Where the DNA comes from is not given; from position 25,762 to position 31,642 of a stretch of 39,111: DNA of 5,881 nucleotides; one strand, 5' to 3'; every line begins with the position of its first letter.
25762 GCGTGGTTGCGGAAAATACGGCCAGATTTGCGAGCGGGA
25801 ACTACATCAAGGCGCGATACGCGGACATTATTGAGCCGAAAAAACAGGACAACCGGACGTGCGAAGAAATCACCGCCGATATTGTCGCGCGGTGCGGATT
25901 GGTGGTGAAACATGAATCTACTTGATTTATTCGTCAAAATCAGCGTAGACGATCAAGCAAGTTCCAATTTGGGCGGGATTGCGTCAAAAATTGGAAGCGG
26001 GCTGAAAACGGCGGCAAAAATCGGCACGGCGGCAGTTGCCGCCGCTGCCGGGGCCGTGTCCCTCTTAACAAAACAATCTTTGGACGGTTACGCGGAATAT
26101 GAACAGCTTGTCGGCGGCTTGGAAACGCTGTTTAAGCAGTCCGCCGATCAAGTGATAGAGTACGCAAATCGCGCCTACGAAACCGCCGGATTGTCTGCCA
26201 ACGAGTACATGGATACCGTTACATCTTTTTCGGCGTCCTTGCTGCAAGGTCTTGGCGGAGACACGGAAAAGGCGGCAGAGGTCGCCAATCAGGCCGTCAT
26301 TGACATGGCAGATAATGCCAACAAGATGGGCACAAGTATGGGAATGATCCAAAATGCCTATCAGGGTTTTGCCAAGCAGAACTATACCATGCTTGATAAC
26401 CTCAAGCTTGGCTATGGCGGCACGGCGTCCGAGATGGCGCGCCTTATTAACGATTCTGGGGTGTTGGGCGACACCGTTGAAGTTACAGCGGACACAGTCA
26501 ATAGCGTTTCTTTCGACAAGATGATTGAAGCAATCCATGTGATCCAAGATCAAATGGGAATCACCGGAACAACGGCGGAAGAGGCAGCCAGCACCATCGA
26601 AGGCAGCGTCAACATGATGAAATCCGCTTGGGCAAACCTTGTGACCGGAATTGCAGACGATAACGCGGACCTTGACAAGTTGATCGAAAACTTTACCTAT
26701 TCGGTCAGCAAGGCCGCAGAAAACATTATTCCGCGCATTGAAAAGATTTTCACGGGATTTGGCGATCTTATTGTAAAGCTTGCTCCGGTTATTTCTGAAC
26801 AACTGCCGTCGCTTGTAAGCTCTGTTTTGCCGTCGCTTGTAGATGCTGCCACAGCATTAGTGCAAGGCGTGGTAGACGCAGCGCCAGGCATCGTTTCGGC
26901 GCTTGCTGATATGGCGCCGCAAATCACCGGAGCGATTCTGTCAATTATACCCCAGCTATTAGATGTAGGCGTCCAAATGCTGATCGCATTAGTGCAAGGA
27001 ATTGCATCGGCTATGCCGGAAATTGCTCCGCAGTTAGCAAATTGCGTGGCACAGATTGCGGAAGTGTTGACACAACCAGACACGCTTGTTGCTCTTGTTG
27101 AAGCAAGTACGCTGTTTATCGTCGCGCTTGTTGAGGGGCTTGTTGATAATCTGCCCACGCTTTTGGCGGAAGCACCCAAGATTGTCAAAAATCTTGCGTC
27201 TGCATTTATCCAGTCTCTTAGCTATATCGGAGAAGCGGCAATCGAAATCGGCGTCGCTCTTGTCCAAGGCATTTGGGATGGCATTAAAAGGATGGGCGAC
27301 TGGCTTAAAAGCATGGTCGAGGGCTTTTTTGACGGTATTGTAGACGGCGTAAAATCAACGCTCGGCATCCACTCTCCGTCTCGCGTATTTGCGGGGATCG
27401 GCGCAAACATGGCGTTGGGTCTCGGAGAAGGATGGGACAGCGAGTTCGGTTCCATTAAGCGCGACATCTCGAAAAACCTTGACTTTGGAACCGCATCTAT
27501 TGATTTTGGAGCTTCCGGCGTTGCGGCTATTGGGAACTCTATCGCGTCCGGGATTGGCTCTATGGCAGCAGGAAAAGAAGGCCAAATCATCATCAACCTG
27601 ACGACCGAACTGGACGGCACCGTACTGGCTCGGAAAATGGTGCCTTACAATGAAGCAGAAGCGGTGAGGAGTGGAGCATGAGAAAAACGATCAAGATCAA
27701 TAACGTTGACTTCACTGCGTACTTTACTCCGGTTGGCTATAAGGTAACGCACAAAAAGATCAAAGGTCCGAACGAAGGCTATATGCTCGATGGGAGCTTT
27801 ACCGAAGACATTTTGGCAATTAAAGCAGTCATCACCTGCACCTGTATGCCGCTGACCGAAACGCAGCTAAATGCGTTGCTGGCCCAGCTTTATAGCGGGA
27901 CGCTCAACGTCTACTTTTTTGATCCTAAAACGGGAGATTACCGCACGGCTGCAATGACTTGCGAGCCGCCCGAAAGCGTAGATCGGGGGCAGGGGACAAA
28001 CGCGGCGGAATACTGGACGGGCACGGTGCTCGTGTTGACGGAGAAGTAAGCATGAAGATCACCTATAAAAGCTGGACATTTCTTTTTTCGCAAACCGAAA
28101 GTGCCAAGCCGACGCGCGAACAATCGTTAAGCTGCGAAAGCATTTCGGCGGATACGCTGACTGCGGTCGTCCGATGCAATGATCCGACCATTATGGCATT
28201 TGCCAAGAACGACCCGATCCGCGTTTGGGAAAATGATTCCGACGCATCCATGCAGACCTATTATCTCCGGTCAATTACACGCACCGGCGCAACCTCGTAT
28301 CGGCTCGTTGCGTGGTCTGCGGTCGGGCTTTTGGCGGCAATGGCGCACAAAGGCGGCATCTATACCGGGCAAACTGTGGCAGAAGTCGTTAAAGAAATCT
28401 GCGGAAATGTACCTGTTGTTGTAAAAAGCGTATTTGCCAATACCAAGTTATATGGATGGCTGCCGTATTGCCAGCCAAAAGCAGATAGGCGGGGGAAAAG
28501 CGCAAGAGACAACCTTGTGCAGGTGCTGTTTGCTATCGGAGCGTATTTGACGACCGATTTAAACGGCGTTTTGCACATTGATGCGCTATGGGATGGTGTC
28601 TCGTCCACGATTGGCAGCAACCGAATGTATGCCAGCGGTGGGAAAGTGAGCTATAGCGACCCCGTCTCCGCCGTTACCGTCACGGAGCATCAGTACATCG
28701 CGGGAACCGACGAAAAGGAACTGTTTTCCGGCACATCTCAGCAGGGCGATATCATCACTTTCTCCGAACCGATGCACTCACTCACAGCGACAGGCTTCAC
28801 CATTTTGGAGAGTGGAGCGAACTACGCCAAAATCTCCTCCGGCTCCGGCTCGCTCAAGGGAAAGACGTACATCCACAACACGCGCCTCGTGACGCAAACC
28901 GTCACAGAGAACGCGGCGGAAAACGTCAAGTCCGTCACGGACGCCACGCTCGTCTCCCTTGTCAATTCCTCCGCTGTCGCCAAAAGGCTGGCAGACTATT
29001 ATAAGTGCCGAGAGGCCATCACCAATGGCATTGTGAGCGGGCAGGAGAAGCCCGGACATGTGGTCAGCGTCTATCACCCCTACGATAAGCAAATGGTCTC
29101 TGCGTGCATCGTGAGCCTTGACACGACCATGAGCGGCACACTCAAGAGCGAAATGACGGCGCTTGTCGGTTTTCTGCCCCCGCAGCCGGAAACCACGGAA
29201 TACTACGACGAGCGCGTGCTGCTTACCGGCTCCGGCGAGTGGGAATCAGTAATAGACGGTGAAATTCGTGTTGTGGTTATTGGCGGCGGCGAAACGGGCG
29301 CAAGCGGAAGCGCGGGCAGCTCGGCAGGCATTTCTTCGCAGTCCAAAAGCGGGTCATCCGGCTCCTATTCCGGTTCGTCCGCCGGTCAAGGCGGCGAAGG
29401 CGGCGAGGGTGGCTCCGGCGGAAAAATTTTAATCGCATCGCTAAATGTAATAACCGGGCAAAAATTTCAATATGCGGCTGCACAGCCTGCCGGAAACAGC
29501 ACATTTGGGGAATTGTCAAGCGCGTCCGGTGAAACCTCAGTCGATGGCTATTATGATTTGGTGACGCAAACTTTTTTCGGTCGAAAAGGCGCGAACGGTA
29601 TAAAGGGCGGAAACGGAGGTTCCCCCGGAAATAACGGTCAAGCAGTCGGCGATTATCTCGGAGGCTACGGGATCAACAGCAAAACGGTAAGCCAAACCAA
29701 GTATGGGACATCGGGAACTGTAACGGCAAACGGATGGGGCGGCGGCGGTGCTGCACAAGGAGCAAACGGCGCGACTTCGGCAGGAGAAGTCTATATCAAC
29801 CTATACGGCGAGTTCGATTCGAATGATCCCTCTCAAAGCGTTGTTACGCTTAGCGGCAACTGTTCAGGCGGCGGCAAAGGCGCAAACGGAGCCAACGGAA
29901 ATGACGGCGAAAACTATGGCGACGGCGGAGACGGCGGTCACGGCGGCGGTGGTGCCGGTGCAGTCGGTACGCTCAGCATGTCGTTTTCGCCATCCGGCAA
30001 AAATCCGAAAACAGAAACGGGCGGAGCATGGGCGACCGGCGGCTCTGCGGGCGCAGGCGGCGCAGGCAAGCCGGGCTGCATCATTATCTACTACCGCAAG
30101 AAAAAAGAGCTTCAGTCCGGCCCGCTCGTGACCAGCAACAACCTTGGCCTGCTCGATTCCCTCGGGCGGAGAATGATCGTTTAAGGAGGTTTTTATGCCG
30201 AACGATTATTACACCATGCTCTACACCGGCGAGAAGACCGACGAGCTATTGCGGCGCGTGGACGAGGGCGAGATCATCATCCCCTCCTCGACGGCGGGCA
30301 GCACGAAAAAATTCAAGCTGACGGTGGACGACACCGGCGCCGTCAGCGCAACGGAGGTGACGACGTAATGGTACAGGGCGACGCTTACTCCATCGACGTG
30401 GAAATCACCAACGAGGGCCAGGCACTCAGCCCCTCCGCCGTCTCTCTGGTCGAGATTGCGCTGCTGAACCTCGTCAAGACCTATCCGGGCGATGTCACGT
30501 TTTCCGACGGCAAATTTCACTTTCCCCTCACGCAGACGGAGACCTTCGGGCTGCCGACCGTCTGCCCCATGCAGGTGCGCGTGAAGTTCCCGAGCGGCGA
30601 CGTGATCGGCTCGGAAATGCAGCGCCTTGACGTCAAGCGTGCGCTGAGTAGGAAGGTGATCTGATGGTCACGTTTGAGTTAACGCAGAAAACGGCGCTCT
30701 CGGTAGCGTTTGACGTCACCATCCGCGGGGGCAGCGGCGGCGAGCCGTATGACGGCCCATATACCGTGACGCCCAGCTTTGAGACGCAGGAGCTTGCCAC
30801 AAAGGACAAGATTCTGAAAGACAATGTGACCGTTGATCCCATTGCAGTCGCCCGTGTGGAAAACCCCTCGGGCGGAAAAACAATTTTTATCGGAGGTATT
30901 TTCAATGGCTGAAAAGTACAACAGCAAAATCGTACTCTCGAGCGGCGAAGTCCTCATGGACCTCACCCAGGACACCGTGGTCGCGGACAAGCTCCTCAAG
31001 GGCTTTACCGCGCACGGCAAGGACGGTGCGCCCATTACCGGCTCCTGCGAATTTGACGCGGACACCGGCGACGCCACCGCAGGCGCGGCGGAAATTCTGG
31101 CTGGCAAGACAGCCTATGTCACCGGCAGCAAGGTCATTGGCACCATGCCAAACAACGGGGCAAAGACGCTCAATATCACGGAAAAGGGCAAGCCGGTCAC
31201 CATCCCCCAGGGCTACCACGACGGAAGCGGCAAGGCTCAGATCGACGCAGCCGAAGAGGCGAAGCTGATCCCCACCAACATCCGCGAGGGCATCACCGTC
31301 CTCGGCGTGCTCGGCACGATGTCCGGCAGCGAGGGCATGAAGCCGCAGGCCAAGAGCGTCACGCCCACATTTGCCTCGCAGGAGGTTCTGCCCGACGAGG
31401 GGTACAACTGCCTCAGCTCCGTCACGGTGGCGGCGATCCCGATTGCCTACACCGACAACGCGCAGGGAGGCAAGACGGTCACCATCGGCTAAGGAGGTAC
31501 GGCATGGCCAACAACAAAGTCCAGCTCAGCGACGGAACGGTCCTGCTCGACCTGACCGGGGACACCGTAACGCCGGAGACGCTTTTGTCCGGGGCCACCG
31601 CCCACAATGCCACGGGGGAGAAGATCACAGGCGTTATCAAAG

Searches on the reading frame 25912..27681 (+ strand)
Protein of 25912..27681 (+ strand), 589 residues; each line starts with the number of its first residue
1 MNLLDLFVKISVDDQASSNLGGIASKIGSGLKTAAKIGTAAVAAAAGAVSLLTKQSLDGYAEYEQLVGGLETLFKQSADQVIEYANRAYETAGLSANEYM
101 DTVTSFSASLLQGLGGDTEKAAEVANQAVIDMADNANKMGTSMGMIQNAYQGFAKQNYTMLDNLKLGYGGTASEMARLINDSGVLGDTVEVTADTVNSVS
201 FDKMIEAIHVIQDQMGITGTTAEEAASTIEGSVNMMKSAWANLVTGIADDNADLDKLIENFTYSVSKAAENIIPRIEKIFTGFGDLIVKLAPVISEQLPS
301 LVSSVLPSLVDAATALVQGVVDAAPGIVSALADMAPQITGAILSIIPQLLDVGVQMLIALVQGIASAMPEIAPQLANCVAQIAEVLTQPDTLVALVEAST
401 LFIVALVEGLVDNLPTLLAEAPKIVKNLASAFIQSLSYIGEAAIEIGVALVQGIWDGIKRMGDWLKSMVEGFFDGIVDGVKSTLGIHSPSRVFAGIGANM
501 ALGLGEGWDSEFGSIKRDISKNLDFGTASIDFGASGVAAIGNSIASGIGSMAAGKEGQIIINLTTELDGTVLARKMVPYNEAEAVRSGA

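Call 44: search_protein_families(library=phrogs, proteins=[window:25912-27681:+], max_evalue=0.001)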
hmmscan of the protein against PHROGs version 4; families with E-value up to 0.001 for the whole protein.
window:25912-27681:+ (589 aa): 19 families
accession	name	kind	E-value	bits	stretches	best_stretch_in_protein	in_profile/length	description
phrog_6900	-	tail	2.2e-80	271.1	1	12-210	46-235/235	tail length tape measure protein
phrog_58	-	tail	5.5e-61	208.3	1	17-555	291-1014/1544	tail length tape measure protein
phrog_991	-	tail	1.7e-56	192.7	1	5-580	237-914/1966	tail length tape measure protein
phrog_3981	-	tail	6.3e-54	185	1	21-484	26-450/584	tail length tape measure protein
phrog_5493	-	tail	1.1e-39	137.6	2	19-477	425-856/1102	tail length tape measure protein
phrog_1272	-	tail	5.7e-31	108.2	1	420-533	1415-1533/1606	tail length tape measure protein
phrog_1204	-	tail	1e-28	100.8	3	290-476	791-984/1483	tail protein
phrog_4372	-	tail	4.5e-23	81.7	1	272-517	1130-1351/1681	tail length tape measure protein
phrog_305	-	tail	7.1e-16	59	2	415-519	640-745/1001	tail length tape measure protein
phrog_4200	-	tail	2.6e-13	50.4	2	223-382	409-564/732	tail length tape measure protein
phrog_24198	-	unknown function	1.5e-11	45.4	2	345-462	3-118/350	-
phrog_28918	-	unknown function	4.1e-09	35.6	1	451-552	1188-1286/1445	-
phrog_4070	-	tail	2e-07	30.5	1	122-349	168-390/989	tail length tape measure protein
phrog_5690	-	unknown function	2.4e-07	30.8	1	447-516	699-768/907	-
phrog_6090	-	tail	7e-07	28.2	1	248-480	745-929/1853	tail length tape measure protein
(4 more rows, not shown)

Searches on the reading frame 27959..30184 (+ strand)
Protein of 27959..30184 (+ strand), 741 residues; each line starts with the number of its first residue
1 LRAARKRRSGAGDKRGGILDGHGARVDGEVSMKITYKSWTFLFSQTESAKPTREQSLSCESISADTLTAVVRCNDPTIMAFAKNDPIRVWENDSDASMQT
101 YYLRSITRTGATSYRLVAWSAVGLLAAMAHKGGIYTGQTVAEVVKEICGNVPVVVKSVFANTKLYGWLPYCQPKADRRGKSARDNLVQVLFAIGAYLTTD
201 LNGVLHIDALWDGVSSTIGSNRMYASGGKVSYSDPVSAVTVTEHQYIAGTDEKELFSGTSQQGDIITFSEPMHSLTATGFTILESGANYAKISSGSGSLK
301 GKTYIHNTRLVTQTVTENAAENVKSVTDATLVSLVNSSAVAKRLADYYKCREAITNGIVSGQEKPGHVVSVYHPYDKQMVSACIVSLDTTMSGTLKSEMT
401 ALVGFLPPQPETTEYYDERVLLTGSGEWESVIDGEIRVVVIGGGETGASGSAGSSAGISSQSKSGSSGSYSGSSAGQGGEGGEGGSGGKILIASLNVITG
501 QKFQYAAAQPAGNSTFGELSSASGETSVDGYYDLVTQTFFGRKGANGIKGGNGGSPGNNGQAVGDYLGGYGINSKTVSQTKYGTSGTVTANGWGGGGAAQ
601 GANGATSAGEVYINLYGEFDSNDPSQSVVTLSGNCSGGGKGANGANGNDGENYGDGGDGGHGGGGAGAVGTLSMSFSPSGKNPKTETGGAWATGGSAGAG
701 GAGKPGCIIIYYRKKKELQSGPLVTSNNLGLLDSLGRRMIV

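Call 44: search_protein_families(library=phrogs, proteins=[window:27959-30184:+], max_evalue=0.001)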
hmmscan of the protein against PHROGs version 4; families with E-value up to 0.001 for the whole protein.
window:27959-30184:+ (741 aa): 2 families
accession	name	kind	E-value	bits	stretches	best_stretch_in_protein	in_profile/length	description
phrog_32744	-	unknown function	1.7e-171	573.4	2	33-566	7-555/748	-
phrog_13879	-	unknown function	9.3e-07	28.4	1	96-395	270-537/571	-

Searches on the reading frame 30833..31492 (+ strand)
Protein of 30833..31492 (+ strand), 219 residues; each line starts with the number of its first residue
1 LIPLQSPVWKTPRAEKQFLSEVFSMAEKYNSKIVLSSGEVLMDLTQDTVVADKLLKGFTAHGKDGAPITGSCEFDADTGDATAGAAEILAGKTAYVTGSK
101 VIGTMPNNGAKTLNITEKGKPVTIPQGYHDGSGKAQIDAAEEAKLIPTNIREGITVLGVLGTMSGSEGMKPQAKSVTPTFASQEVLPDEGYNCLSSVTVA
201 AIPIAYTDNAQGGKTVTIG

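Call 10: search_protein_families(library=ncbifam, proteins=[window:30833-31492:+], max_evalue=10)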
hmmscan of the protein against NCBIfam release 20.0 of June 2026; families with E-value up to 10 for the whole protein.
window:30833-31492:+ (219 aa): 0 families

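Call 44: search_protein_families(library=phrogs, proteins=[window:30833-31492:+], max_evalue=0.001)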
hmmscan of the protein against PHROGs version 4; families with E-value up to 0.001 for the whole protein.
window:30833-31492:+ (219 aa): 3 families
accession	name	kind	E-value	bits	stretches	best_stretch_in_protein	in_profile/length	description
phrog_13589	-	unknown function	8.8e-55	187.1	1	23-218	733-937/1042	-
phrog_38337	-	unknown function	8.4e-15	55.4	1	74-164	301-391/622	-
phrog_28171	-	unknown function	9.8e-09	35.3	1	69-177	265-376/476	-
